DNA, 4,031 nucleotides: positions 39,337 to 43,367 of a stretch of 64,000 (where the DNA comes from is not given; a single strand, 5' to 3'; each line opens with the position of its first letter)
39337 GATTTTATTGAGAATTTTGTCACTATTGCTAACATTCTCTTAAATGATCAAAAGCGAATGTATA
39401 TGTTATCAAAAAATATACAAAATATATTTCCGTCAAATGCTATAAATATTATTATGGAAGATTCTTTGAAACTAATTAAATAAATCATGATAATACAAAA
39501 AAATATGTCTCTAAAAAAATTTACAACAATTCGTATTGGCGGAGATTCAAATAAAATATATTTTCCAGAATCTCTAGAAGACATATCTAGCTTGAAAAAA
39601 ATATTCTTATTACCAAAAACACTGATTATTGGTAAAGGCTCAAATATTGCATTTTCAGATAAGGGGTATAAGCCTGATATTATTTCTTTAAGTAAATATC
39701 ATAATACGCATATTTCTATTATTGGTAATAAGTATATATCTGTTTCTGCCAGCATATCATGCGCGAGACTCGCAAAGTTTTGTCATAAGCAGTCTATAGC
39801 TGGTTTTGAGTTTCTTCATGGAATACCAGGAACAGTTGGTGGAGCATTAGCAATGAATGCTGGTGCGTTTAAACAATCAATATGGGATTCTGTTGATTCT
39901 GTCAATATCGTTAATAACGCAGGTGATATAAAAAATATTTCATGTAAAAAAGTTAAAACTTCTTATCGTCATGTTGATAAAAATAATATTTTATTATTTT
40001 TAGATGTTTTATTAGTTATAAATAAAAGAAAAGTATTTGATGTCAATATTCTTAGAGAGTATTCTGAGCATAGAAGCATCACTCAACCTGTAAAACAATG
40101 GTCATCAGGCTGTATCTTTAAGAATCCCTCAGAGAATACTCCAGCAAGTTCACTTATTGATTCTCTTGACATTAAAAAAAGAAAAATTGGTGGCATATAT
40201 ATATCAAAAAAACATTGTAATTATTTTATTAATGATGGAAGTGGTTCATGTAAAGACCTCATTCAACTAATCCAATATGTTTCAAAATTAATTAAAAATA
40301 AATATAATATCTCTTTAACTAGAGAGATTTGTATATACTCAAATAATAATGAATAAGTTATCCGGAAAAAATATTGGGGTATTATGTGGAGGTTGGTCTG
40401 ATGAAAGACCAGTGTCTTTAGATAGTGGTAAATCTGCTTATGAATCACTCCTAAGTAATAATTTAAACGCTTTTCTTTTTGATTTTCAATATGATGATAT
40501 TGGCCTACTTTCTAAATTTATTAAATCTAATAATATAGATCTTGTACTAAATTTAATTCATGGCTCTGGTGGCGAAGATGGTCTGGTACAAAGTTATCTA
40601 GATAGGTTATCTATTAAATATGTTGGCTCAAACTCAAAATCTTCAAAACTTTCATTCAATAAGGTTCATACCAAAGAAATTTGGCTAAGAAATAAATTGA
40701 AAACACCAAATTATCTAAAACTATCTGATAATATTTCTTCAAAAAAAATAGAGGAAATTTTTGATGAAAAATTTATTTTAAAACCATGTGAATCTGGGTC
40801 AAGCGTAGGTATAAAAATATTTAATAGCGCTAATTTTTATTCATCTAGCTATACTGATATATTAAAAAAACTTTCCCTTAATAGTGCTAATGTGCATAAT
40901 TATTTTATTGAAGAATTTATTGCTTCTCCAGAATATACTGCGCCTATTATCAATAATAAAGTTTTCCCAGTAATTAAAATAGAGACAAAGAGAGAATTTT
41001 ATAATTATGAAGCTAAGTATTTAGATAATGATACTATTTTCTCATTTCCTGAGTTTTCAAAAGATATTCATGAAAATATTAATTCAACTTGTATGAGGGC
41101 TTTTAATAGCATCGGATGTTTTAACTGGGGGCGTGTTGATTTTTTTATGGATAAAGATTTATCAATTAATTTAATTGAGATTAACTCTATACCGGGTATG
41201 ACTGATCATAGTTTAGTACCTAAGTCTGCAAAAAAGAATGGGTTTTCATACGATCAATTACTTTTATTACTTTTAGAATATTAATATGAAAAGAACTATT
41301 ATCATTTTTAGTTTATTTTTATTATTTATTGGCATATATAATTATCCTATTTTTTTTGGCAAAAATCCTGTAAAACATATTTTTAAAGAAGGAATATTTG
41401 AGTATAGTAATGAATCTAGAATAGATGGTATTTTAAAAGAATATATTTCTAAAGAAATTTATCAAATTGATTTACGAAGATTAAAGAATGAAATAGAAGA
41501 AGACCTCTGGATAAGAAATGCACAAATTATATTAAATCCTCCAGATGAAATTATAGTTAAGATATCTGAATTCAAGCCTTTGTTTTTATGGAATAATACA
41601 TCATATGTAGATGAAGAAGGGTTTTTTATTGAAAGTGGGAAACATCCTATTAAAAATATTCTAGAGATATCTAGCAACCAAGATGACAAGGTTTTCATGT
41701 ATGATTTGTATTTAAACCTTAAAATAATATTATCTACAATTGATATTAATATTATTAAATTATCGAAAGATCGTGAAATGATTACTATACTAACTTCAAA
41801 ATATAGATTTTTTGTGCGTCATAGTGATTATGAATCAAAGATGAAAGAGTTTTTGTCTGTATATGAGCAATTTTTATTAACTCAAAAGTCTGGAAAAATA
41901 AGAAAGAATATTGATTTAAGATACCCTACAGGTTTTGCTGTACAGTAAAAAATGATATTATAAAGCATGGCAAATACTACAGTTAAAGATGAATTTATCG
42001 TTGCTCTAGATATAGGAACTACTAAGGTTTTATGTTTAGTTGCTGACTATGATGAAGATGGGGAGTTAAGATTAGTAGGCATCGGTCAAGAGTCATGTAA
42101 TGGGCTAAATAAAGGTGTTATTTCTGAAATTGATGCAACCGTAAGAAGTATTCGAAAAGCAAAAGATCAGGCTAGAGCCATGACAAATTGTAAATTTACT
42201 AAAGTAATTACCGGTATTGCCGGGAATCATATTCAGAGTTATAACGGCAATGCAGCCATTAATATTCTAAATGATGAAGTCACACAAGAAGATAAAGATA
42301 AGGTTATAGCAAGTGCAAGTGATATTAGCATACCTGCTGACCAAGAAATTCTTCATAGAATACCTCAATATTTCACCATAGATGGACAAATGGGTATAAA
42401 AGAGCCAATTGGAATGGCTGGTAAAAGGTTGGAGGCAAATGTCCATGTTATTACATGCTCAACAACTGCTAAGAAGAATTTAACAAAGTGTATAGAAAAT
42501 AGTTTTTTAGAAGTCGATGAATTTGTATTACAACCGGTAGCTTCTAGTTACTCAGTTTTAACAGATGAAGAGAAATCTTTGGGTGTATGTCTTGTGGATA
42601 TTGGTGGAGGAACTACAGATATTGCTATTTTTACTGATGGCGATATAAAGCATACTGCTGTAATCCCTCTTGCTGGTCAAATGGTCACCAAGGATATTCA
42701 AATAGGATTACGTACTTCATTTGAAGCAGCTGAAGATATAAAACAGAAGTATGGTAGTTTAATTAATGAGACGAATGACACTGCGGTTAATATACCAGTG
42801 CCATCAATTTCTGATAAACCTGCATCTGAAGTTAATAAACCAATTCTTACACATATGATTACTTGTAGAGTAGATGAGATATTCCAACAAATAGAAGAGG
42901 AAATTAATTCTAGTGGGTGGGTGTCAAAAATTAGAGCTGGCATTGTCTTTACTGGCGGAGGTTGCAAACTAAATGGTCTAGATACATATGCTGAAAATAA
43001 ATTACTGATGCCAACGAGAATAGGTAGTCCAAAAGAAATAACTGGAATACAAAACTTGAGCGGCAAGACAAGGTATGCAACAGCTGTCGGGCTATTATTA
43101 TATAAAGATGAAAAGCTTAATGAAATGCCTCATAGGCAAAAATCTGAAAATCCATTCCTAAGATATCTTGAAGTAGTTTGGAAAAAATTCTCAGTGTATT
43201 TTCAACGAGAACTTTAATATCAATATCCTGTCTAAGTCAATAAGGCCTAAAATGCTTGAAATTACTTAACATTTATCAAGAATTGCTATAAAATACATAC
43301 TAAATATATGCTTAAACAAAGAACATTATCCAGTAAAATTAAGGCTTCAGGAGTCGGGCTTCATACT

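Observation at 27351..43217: Rearranged dcw cluster: ftsZ relocated to directly after ftsL, ahead of ftsI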

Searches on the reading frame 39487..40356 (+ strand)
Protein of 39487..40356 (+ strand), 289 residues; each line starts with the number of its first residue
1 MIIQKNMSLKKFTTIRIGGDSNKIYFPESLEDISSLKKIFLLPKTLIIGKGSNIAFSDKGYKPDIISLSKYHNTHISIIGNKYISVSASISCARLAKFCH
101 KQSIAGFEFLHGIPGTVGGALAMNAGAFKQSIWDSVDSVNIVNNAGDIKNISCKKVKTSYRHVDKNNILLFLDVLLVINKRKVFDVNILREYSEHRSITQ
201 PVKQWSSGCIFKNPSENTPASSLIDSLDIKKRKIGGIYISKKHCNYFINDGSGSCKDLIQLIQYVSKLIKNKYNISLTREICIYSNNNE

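Call 4: search_protein_families(library=ncbifam, proteins=[window:39487-40356:+])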
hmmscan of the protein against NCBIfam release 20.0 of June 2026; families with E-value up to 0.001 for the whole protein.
window:39487-40356:+ (289 aa): 7 families
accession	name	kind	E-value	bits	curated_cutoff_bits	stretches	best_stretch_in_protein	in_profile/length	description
NF010480.0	PRK13905.1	equivalog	5.3e-75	252.1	259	1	3-286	16-300/303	UDP-N-acetylmuramate dehydrogenase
TIGR00179.1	murB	equivalog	2.7e-48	164.7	144.5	1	9-282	1-287/290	UDP-N-acetylmuramate dehydrogenase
NF010479.0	PRK13904.1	equivalog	4.6e-40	137.7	273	1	4-283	3-257/258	UDP-N-acetylmuramate dehydrogenase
NF011245.0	PRK14651.1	equivalog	4.5e-34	117.9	224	1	5-267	5-254/273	UDP-N-acetylmuramate dehydrogenase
NF000755.0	PRK00046.1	equivalog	1.7e-24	86.2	277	2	3-162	4-166/343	UDP-N-acetylmuramate dehydrogenase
NF010478.0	PRK13903.1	equivalog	1.5e-21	76.7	231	1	4-163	16-176/362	UDP-N-acetylmuramate dehydrogenase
NF011242.0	PRK14648.1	equivalog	1.8e-18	66.9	426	1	2-140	11-153/354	UDP-N-acetylmuramate dehydrogenase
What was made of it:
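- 39487..40356 (+): murB directly after murG. murC is missing from the cluster. NF010480 and TIGR00179 (call 4).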

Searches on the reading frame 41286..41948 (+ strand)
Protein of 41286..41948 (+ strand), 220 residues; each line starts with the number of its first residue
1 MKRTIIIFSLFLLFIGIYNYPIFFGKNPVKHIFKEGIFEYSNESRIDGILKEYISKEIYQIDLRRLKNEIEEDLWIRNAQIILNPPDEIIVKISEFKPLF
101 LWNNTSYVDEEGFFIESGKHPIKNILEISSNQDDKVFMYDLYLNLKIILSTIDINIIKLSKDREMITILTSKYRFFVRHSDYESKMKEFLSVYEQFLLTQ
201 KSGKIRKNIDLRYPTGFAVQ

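Call 4: search_protein_families(library=ncbifam, proteins=[window:41286-41948:+])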
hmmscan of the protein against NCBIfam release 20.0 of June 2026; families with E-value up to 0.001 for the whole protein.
window:41286-41948:+ (220 aa): 1 family
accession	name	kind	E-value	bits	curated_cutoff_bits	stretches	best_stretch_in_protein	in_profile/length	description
NF008043.0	PRK10775.1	equivalog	1.2e-09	37.8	366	1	63-219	93-254/276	cell division protein FtsQ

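Call 46: search_protein_families(library=pfam, proteins=[window:41286-41945:+], max_evalue=0.01)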
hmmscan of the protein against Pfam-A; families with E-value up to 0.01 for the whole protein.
window:41286-41945:+ (220 aa): 2 families
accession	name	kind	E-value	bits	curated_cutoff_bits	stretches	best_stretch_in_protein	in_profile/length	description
PF08478.15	POTRA_1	-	2.1e-05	25.2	23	1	42-95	15-68/69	POTRA domain, FtsQ-type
PF03799.20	FtsQ_DivIB_C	-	0.0012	20.1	21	1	101-212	2-114/114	Cell division protein FtsQ/DivIB, C-terminal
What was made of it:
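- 40349..43217 (+): ddl, ftsQ, ftsA. NCBIfam and Pfam (calls 4, 46).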

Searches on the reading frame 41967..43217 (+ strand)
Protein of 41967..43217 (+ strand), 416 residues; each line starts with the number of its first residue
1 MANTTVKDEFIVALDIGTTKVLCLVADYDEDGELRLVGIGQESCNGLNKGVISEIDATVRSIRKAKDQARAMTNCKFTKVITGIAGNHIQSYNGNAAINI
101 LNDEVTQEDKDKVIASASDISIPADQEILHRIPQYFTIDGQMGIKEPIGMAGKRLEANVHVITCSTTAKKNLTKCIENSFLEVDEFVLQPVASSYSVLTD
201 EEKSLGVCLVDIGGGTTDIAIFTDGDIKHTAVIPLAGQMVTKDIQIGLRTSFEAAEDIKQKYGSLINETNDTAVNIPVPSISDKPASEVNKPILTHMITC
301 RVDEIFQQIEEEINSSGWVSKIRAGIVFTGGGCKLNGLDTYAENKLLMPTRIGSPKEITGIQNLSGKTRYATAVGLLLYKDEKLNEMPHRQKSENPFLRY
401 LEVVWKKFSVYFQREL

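Call 4: search_protein_families(library=ncbifam, proteins=[window:41967-43217:+])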
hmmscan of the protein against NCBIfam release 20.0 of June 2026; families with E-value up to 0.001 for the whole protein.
window:41967-43217:+ (416 aa): 15 families
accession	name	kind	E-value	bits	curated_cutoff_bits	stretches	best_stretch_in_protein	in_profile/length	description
TIGR01174.1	ftsA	equivalog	4.4e-123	411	175.85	1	11-379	2-371/371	cell division protein FtsA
NF007009.0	PRK09472.1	equivalog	3.8e-101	339.2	409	1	6-414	5-418/420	cell division protein FtsA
NF010539.0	PRK13927.1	subfamily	7.4e-13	48.1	293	1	188-353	134-311/339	rod shape-determining protein MreB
TIGR02529.1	EutJ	subfamily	6.6e-12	45.4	152.1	1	167-262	75-165/239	ethanolamine utilization protein EutJ family protein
NF011660.0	PRK15080.1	equivalog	2.8e-11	43.1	182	1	168-262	109-198/277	ethanolamine utilization protein EutJ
TIGR01175.1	pilM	subfamily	7.3e-11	41.6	133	1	196-357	178-317/348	type IV pilus assembly protein PilM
TIGR00904.1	mreB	subfamily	3.6e-10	39.4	365.75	1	202-353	147-311/334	MreB/Mrl family cell shape determining protein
NF010540.1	PRK13929.1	exception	5.5e-09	35.6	515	1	170-353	115-309/334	rod-share determining protein MreBH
NF007992.0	PRK10719.1-3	equivalog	6e-07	28.7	598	1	200-245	140-185/478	ethanolamine ammonia-lyase reactivating factor EutA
NF053558.1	BeeR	equivalog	3.1e-06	26.4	530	1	208-347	162-309/349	BeeR family actin-like protein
NF040964.1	MamK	subfamily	3.5e-06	26.3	400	1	164-346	107-293/335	MamK family actin-like protein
NF045709.1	Amuc_1101_fam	equivalog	2.7e-05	23.2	650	1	156-265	128-237/608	Amuc_1101 family PilM-like pilus complex protein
TIGR04491.1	reactive_PduG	equivalog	9.7e-05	20.9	400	1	198-260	398-461/599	diol dehydratase reactivase subunit alpha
NF008673.0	PRK11678.1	equivalog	0.00023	20.2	331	0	180-223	185-227/450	molecular chaperone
NF045748.1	MPN316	equivalog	0.00093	18.4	500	0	62-315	59-313/424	MPN316 family protein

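Call 16: find_related_loci(query=window:41967-43214:+, collection=metagenome_contigs, flank=6000)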
Query window:41967-43214:+ (416 aa) in metagenome_contigs; peptide patterns used: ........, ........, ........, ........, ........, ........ (x = any residue, [..] = any of these).
169 stretches matched a pattern; 43 encode a relative of the query (tblastn E <= 1e-3); 43 distinct loci.
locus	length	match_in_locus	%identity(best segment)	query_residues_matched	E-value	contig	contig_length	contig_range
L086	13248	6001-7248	99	1-416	0e+0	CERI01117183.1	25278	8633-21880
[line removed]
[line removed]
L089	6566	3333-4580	97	1-416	0e+0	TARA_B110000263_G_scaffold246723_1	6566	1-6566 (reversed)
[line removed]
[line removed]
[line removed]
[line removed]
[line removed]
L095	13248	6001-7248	90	1-416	0e+0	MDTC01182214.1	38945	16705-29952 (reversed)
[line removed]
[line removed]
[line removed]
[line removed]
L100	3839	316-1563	81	1-416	0e+0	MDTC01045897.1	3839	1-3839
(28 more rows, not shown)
